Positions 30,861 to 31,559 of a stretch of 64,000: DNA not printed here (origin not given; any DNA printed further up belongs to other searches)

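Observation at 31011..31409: NifX/NafY-type FeMo-cofactor-binding domain with a Sec signal peptide, predicted periplasmic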

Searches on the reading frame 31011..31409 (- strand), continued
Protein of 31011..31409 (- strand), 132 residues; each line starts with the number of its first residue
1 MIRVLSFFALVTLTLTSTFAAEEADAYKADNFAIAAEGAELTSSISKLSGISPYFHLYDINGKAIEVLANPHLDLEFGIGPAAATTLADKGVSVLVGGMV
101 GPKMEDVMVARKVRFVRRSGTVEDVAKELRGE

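Call 49: find_encoding_contigs(protein=P0252, flank=6000, max_places=1)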
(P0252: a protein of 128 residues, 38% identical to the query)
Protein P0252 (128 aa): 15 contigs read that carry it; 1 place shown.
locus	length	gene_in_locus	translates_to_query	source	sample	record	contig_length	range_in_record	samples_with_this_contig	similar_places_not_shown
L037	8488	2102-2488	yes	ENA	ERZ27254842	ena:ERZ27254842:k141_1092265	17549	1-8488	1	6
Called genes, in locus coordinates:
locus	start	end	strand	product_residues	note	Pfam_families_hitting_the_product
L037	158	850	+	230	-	PF00005:ABC_tran, PF02463:SMC_N (faint), PF13304:AAA_21 (weak)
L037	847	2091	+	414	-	PF12704:MacB_PCD, PF02687:FtsX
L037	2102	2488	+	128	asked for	PF02579:Nitro_FeMo-Co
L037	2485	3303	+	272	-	PF17131:TP_0789-like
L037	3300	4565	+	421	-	-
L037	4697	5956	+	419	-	-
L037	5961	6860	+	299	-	PF01545:Cation_efflux, PF16916:ZT_dimer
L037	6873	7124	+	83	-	PF01451:LMWPc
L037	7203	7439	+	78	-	-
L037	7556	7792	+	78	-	PF00830:Ribosomal_L28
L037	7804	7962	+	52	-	PF00471:Ribosomal_L33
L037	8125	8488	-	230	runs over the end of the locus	PF27765:UCP032817-like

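Call 58: list_cluster_members(proteins=[window:31011-31409:-, P0001, window:32898-33602:-])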
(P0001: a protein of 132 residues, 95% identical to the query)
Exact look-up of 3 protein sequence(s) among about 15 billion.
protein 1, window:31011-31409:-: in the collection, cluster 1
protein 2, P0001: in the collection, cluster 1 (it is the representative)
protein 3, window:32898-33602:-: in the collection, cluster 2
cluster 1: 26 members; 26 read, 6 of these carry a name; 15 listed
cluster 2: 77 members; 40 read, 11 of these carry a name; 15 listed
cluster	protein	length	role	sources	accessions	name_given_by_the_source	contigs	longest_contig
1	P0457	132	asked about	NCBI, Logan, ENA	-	-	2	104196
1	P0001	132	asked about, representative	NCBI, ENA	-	-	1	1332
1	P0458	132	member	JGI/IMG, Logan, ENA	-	predicted Fe-Mo cluster-binding NifX family protein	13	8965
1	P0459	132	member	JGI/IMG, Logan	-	predicted Fe-Mo cluster-binding NifX family protein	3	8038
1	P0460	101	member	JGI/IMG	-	predicted Fe-Mo cluster-binding NifX family protein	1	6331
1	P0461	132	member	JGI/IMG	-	predicted Fe-Mo cluster-binding NifX family protein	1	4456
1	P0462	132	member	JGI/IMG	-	predicted Fe-Mo cluster-binding NifX family protein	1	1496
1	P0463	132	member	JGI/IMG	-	predicted Fe-Mo cluster-binding NifX family protein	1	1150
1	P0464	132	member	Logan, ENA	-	-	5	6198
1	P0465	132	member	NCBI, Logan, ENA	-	-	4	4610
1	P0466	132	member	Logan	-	-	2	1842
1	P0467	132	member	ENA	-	-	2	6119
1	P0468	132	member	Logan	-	-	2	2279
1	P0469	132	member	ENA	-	-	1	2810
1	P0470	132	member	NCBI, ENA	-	-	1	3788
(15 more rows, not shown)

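Call 76: search_protein_families(library=pfam, proteins=[P0080, P0104, P0193, P0130, P0083, P0212], max_evalue=0.001)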
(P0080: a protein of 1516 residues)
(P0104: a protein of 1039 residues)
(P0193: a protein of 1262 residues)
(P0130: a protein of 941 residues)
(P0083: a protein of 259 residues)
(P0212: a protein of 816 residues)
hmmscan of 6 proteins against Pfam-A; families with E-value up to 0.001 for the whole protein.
P0080 (1516 aa): 5 families
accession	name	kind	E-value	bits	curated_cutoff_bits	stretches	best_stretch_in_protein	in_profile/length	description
PF02579.22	Nitro_FeMo-Co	-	9.9e-53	176.9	26.3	4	351-440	2-93/94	Dinitrogenase iron-molybdenum cofactor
PF13180.12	PDZ_2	-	8.5e-20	71.3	27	1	103-193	2-80/80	PDZ domain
PF00595.29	PDZ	-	2.3e-14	53.9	23.2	2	100-179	8-79/81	PDZ domain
PF17820.7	PDZ_6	-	2.5e-12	46.8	27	1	128-182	1-54/54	PDZ domain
PF12812.13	PDZ_1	-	2.1e-06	28.1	28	1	222-285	12-72/78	PDZ-like domain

P0104 (1039 aa): 4 families
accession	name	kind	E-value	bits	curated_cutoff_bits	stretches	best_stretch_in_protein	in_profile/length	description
PF02579.22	Nitro_FeMo-Co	-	5.2e-42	142.5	26.3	3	503-590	3-93/94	Dinitrogenase iron-molybdenum cofactor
PF13180.12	PDZ_2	-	2.1e-22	79.6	27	2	86-176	2-80/80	PDZ domain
PF17820.7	PDZ_6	-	2.6e-16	59.5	27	2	111-165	1-54/54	PDZ domain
PF00595.29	PDZ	-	3.5e-13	50.2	23.2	2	86-163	11-80/81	PDZ domain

P0193 (1262 aa): 4 families
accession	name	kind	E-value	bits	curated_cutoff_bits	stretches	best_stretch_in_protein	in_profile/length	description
PF02579.22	Nitro_FeMo-Co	-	4.2e-40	136.4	26.3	3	1135-1221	3-93/94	Dinitrogenase iron-molybdenum cofactor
PF13180.12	PDZ_2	-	3.5e-23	82.1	27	2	75-166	1-79/80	PDZ domain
PF17820.7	PDZ_6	-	2.5e-16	59.6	27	2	103-154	2-52/54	PDZ domain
PF00595.29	PDZ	-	3.6e-15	56.5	23.2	2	73-134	8-60/81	PDZ domain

P0130 (941 aa): 2 families
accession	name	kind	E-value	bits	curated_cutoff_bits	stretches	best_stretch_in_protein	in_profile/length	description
PF02579.22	Nitro_FeMo-Co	-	3.4e-42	143.1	26.3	3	809-896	2-93/94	Dinitrogenase iron-molybdenum cofactor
PF01155.25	HypA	-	0.00023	21.6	28.9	0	227-275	59-103/112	Hydrogenase/urease nickel incorporation, metallochaperone, hypA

P0083 (259 aa): 1 family
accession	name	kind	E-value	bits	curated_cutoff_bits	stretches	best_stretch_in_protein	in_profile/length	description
PF02579.22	Nitro_FeMo-Co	-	2.1e-19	70.1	26.3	2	167-253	3-93/94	Dinitrogenase iron-molybdenum cofactor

P0212 (816 aa): 12 families
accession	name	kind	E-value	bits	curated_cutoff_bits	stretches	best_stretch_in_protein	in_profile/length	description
PF23389.1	Beta-prop_WDR19_1st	-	3e-33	115.6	27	5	328-406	2-76/325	WDR19 first beta-propeller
PF23414.1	Beta-prop_EML_2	-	6.1e-21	75.4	90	1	641-776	25-147/266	Echinoderm microtubule-associated protein second beta-propeller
PF24797.1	Beta-prop_WDR35_TULP_N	-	4.4e-15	56.1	80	0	440-590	179-324/332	WDR35/TULP4 N-terminal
PF25174.1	Beta-prop_THOC3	-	8.2e-14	51.7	305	1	576-725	9-147/272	THOC3 beta-propeller domain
PF24817.1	WD40_WDHD1_1st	-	1.4e-12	47.9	109.9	0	276-388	179-285/291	WDHD1 first WD40 domain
PF24807.1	WD40_CDC20-Fz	-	4.4e-12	46.4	200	1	576-738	16-165/292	CDC20/Fizzy WD40 domain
PF12894.13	ANAPC4_WD40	-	9.5e-12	45.4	22.9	0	708-762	39-89/91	Anaphase-promoting complex subunit 4 WD40 domain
PF24814.1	WD40_Prp19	-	1.6e-11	44.2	320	0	265-398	124-247/281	Prp19 WD40 domain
PF25460.1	Beta-prop_Aladin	-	9.4e-11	41.8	171.1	0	553-652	97-191/340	Aladin seven-bladed propeller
PF10282.15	Lactonase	-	1.3e-08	34.9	21.7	1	304-402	219-324/344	Lactonase, 7-bladed beta-propeller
PF08662.17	eIF2A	-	1.4e-07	32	20.5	0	238-350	63-169/194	Eukaryotic translation initiation factor eIF2A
PF00400.38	WD40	-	1.4e-06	29.1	27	0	755-782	13-38/39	WD domain, G-beta repeat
